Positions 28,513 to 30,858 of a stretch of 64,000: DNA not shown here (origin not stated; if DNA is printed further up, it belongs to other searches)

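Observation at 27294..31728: Orphan four-gene type IV pilin-like operon with two giant modular pilins and no assembly machinery in 64 kb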

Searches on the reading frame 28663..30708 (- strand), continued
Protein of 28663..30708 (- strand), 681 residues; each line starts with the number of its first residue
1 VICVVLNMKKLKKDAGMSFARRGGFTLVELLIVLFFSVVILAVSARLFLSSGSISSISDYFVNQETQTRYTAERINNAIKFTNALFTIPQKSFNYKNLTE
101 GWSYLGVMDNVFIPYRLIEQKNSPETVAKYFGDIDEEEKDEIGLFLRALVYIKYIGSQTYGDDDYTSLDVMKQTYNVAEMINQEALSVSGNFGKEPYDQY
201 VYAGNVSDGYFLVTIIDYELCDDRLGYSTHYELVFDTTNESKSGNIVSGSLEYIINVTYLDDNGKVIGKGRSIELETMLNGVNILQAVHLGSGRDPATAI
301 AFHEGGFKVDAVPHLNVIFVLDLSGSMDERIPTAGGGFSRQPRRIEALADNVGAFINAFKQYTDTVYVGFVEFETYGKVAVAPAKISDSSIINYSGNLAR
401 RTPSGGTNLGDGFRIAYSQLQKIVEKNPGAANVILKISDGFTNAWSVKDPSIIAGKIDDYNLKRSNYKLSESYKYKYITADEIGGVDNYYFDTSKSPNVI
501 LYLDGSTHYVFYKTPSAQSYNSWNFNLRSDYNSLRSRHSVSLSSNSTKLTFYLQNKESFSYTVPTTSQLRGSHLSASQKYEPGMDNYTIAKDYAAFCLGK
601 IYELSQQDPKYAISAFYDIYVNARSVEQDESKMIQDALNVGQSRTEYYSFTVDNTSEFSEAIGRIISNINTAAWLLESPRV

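Call 38: search_solved_structures(query=A1, max_evalue=1, show_alignments=1)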
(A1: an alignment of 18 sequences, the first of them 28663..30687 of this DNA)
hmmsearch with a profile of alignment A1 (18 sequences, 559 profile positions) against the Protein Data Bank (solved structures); distinct sequences matched with E-value up to 1: 76 (the best 60 are shown).
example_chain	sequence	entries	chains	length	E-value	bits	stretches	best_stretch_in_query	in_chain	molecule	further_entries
7b7p_A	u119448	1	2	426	2.8e-29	105.5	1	163-383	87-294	Type IV pilus biogenesis protein PilB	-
7ba2_A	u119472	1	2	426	9.6e-28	100.4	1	163-384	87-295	Type IV pilus biogenesis protein PilB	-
4cn8_A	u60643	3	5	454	1.9e-22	83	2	245-393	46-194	PROXIMAL THREAD MATRIX PROTEIN 1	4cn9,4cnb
9no5_A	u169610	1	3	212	2.1e-09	39.9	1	249-387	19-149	Putative secreted protein, hemolysin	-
4rck_A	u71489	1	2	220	1.9e-07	33.4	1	252-394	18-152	Hypothetical membrane spanning protein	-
6pyo_A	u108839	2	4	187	4.4e-07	32.2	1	255-387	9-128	cDNA FLJ56608, highly similar to Homo sapiens chloride channel, calcium activated, family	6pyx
1q0p_A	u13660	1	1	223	2.5e-06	29.7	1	257-378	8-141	Complement factor B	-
9han_B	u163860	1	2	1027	3e-06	29.5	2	252-375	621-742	Collagen type VI alpha 2 chain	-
9c4f_I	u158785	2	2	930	3.9e-06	29.1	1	251-389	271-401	Inter-alpha-trypsin inhibitor heavy chain H4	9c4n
8uin_J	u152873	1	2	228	6.8e-06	28.3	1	257-378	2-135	Complement factor B Bb fragment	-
6tnj_A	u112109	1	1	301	1.8e-05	26.9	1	253-548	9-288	Minor fimbrium subunit Mfa5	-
8hlp_F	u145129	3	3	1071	4.2e-05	25.7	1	259-422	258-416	Voltage-dependent calcium channel subunit alpha-2/delta-1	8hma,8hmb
7xlq_D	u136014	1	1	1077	4.3e-05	25.7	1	259-422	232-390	Voltage-dependent calcium channel subunit alpha-2/delta-1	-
7mix_D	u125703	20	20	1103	4.4e-05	25.6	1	259-422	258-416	Voltage-dependent calcium channel subunit alpha-2/delta-1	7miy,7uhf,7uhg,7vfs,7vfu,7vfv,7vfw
8x90_B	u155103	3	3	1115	4.5e-05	25.6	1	259-422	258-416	Voltage-dependent calcium channel subunit alpha-2/delta-1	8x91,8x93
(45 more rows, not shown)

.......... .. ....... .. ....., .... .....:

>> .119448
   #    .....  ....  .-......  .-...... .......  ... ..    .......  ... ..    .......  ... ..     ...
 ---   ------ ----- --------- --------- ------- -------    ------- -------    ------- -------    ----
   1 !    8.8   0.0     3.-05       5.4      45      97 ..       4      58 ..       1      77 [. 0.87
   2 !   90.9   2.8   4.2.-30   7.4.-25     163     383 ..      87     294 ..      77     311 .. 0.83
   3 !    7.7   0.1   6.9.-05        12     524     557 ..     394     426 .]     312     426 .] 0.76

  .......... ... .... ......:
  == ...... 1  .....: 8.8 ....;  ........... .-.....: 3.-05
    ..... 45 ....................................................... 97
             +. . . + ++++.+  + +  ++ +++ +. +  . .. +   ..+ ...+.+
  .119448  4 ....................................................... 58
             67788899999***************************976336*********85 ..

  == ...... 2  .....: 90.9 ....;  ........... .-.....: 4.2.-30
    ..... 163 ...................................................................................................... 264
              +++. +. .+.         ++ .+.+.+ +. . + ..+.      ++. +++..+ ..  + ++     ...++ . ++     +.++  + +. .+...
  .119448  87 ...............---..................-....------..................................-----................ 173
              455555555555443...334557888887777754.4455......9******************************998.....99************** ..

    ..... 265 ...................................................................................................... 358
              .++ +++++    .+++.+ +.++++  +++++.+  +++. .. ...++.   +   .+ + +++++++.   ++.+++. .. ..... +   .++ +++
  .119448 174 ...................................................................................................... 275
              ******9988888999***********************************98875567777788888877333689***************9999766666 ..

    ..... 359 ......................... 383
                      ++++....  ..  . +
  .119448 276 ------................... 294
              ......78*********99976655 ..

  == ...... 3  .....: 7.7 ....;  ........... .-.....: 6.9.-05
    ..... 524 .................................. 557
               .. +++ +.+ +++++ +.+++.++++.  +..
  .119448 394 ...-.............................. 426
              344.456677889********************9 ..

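Call 55: predict_structure(alignment_id=A1)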
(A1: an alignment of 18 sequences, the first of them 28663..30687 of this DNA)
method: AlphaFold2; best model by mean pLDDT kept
length: 674 residues; sequences in the alignment: 18
mean_pLDDT: 75.2   pTM: 0.58
mean pLDDT of the five models: 75.2, 73.7, 69.4, 68.5, 65.5
residues with pLDDT >= 90: 134; 70-90: 340; 50-70: 105; < 50: 95
segments of 3 or more residues with pLDDT < 50: 1-18, 36-60, 177-179, 232-243, 266-280, 298-304, 634-637, 666-674
pLDDT, mean of each block of 10 residues (from residue 1): 34 41 64 51 34 44 54 58 83 81 87 81 82 84 84 73 81 57 73 77 83 75 66 40 55 72 52 43 63 63 64 88 77 81 91 86 79 88 91 82 92 93 88 85 92 84 88 92 90 87 85 86 88 90 84 91 89 74 91 91 85 80 81 59 86 83 54 28
secondary structure, 60 per line:
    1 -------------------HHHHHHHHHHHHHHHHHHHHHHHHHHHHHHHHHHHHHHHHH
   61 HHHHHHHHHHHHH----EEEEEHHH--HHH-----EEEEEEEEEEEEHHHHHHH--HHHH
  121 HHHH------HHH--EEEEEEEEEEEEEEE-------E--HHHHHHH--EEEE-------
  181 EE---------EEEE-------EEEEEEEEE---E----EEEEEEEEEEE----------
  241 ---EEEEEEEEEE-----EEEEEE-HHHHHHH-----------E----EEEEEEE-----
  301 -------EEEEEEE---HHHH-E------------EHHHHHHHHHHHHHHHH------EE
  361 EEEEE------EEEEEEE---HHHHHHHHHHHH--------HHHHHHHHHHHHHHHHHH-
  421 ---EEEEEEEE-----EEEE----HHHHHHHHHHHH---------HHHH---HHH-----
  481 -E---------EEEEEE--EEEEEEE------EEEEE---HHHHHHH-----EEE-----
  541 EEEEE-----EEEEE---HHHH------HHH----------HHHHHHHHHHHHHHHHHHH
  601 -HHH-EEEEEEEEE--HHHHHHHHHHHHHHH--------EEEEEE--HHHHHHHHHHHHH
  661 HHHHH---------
elements in order (helices of 4 or more, strands of 3 or more residues): H20-73 E78-82 E96-107 H108-114 H117-124 E136-150 H161-167 E170-173 E192-195 E203-211 E220-230 E244-253 E259-264 H266-272 E289-295 E308-314 H318-321 H337-352 E359-365 E372-378 H382-393 H402-419 E424-431 E437-440 H445-456 H466-469 E492-497 E500-506 E513-517 H521-527 E533-535 E541-545 E551-555 H559-562 H582-600 E606-614 H617-631 E640-645 H648-665

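Call 57: fold_search(model_id=the predicted structure, library=pdb)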
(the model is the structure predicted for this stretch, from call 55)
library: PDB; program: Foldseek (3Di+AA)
matches with E <= 10: 1016; with E <= 0.001: 216
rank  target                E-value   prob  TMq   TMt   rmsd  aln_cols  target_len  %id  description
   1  7ba2_B                6.1e-19  1.00  0.41  0.62  10.2       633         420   13  D319A mutant of the PilB minor pilin from Streptococcus sanguinis (released 2021-04-28)
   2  7ba2_A                1.5e-18  1.00  0.41  0.62   9.8       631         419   13  D319A mutant of the PilB minor pilin from Streptococcus sanguinis (released 2021-04-28)
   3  7b7p_A                3.9e-18  1.00  0.40  0.60  10.5       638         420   11  PilB minor pilin from Streptococcus sanguinis (released 2021-04-28)
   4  6m48_B                2.1e-09  1.00  0.25  0.21  14.2       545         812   10  Crystal structure of pilus adhesin, SpaC from Lactobacillus rhamnosus GG - P21212 form (released 2020-07-29)
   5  6m3y                  2.6e-09  1.00  0.26  0.22  13.3       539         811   10  Crystal structure of pilus adhesin, SpaC from Lactobacillus rhamnosus GG - open conformation (released 2020-07-29)
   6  6m48_A                6.5e-09  1.00  0.25  0.21  13.9       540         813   10  Crystal structure of pilus adhesin, SpaC from Lactobacillus rhamnosus GG - P21212 form (released 2020-07-29)
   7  6tnj                  3.2e-08  1.00  0.26  0.54  14.3       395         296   12  Crystal structure of the vWF domain of the type V pili tip protein Mfa5 from Porphyromonas gingivalis (released 2020-12-02)
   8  7w6b                  3.4e-08  1.00  0.27  0.24  10.2       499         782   13  Crystal Structure of PitA from pilus islet-2 of Streptococcus oralis (released 2022-06-01)
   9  6fpz_A                1.7e-07  1.00  0.16  0.18  31.3       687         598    8  Inter-alpha-inhibitor heavy chain 1, D298A (released 2019-02-27)
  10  6to1                  4.5e-07  1.00  0.23  0.26  14.9       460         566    9  Crystal structure of three N-terminal domains of the type V pili tip protein Mfa5 from Porphyromonas gingivalis (released 2020-12-02)
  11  6kxk_E                6.4e-07  1.00  0.17  0.20  24.2       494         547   12  BON1 (released 2020-09-16)
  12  6fpy_B                6.4e-07  1.00  0.16  0.18  28.5       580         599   10  Inter-alpha-inhibitor heavy chain 1, wild type (released 2019-02-27)
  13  8s05_B                9.4e-07  0.99  0.14  0.22  26.4       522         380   13  ArnAB complex an archaeal ortholog of the Sec23/24 core motif (released 2025-10-29)
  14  9das_A                1.0e-06  1.00  0.25  0.56   9.9       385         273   14  Crystal structure of vWFA domain from large adhesion protein of Aeromonas hydrophila (released 2025-05-14)
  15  6kxu_A                1.1e-06  1.00  0.16  0.19  24.3       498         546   11  BON1 (released 2020-09-16)
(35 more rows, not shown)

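Call 62: search_protein_families(library=pfam, proteins=[L024:3476-4966:+, L018:11545-13140:+, L007:5095-6468:+, L009:11581-12975:+, L014:11629-13029:+], max_evalue=0.1)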
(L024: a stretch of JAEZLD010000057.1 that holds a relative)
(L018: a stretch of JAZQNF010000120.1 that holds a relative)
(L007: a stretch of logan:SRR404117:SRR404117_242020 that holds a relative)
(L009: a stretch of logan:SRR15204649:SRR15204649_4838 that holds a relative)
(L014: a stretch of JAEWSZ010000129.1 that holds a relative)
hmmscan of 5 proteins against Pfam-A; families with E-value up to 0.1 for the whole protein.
L024:3476-4966:+ (496 aa): 4 families
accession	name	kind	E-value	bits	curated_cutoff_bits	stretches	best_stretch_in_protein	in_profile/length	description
PF13385.13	Laminin_G_3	-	4.1e-07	30.7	27.6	1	365-476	22-141/151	Concanavalin A-like lectin/glucanases superfamily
PF00054.30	Laminin_G_1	-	3.4e-05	24.5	24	1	406-455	38-87/131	Laminin G domain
PF02210.31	Laminin_G_2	-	4.3e-05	24.4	22.9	1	403-465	35-99/126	Laminin G domain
PF07963.17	N_methyl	-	7.5e-05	22.6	21.2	1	3-26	3-26/27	Prokaryotic N-terminal methylation motif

L018:11545-13140:+ (531 aa): 1 family
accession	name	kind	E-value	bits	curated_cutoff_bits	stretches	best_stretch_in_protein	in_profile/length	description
PF07963.17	N_methyl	-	1e-05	25.3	21.2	1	1-26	1-26/27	Prokaryotic N-terminal methylation motif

L007:5095-6468:+ (457 aa): 3 families
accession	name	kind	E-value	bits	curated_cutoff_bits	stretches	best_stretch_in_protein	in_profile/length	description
PF07963.17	N_methyl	-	0.00025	20.9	21.2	1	2-25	3-26/27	Prokaryotic N-terminal methylation motif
PF11337.13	DUF3139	-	0.012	16.6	27.3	1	11-74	4-69/83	Protein of unknown function (DUF3139)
PF07677.20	A2M_recep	-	0.026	15.6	21.7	0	273-321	6-54/95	A-macroglobulin receptor binding domain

L009:11581-12975:+ (464 aa): 3 families
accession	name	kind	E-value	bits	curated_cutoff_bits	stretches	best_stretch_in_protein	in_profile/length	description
PF10833.13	DUF2572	-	0.00051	20.2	23.8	1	15-91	8-83/219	Protein of unknown function (DUF2572)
PF07963.17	N_methyl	-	0.0048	16.9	21.2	1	8-31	3-26/27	Prokaryotic N-terminal methylation motif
PF11773.13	ComGE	-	0.055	13.8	25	1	15-73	3-62/82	Competence system putative prepilin ComGE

L014:11629-13029:+ (466 aa): 1 family
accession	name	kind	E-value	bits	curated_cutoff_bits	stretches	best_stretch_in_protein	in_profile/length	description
PF07963.17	N_methyl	-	5.4e-05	23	21.2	1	6-28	4-26/27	Prokaryotic N-terminal methylation motif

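Call 66: search_protein_representatives(alignment_id=A1)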
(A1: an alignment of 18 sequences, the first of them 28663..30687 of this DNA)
Query: 18 sequences, 559 profile positions. Proteins with E-value up to 0.001 (for the whole library): 17026; up to 1e-10: 1201; up to 1e-30: 274. The best 150 are listed.
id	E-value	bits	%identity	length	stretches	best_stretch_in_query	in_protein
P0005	4.9e-214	728.7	-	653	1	4-559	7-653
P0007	1.2e-213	727.4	-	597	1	17-558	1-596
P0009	2.2e-208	710.0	-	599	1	1-559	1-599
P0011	1.0e-207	707.8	-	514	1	5-559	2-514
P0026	2.5e-155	534.9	-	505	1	7-559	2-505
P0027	2.7e-149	515.0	-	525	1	5-559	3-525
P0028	4.6e-136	471.3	-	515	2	5-387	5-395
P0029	6.6e-132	457.5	-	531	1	8-559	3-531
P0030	9.9e-131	453.7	-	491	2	8-385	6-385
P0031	1.9e-125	436.2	-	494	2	8-389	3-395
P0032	1.6e-118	413.4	-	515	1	7-559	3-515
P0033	5.3e-118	411.6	-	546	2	1-421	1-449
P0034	7.6e-114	397.9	-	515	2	5-398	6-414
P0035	1.3e-113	397.2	-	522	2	8-431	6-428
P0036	1.9e-107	376.8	-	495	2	7-388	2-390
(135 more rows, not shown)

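Call 73: find_related_loci(query=A7, collection=metagenome_contigs, flank=10000)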
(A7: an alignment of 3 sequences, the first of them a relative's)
Query A7 (568 aa) in metagenome_contigs; peptide patterns used: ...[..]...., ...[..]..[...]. (x = any residue, [..] = any of these).
600 stretches matched a pattern (row limit reached: there are more); 598 encode a relative of the query (tblastn E <= 1e-3); the best 80 are kept; 80 distinct loci.
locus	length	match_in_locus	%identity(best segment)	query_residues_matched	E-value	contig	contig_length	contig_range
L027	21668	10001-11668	55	13-567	0e+0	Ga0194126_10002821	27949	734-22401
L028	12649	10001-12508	48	13-567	7e-176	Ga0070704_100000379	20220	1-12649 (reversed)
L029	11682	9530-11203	49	5-568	3e-174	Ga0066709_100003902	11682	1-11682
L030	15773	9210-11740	48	13-567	1e-173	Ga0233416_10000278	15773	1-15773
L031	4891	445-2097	47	13-567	8e-168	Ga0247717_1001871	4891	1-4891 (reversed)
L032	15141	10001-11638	46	13-562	1e-161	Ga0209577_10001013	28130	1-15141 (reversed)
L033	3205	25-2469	47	47-567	2e-167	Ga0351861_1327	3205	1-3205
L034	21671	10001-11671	46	13-566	3e-159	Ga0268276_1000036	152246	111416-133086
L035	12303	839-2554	44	7-567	2e-154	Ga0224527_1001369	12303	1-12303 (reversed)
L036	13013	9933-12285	44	13-566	7e-154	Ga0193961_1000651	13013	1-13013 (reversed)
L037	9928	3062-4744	44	12-566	5e-153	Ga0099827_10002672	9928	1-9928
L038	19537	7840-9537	43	13-566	3e-152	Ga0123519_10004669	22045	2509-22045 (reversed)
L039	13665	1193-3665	43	13-565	2e-151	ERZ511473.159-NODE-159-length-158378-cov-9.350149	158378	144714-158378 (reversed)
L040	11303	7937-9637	44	2-566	6e-151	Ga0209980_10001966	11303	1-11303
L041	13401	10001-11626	44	13-566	3e-151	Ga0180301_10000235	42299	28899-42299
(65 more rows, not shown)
